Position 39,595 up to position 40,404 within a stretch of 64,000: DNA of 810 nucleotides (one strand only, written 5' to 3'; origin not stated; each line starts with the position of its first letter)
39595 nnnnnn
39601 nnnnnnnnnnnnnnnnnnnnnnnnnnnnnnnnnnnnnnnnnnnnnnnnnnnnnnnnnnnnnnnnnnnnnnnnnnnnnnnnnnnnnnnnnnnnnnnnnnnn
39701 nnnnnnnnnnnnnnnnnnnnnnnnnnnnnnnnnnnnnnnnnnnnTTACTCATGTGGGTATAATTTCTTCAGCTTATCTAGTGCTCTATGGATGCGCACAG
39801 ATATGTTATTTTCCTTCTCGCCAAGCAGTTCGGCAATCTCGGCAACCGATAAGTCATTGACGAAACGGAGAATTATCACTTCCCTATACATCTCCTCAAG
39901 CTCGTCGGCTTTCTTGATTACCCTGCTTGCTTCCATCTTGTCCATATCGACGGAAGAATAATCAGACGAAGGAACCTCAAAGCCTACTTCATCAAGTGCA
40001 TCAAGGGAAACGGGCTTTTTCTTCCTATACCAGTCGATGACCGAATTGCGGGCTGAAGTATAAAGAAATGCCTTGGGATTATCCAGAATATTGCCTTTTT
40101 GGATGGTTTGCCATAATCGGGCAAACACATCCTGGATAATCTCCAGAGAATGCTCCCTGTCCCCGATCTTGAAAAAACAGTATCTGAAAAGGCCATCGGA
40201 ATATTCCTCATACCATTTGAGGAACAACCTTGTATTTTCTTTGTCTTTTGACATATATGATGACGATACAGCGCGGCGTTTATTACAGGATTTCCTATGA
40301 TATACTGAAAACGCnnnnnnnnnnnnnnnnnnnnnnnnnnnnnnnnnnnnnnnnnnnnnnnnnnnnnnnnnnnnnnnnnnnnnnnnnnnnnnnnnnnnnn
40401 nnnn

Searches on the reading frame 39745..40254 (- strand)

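Call 98: search_protein_families(library=pfam, max_evalue=0.00001, proteins=[window:39745-40254:-])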
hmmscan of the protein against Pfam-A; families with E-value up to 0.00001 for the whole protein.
window:39745-40254:- (169 aa): 3 families
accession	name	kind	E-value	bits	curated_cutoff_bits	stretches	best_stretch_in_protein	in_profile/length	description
PF08281.18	Sigma70_r4_2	-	3e-13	49.6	25.7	1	117-162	9-54/54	Sigma-70, region 4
PF04542.20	Sigma70_r2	-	5.2e-12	45.8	24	1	15-80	2-69/71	Sigma-70 region 2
PF04545.22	Sigma70_r4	-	8.2e-11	41.7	24.1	1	117-164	3-50/50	Sigma-70, region 4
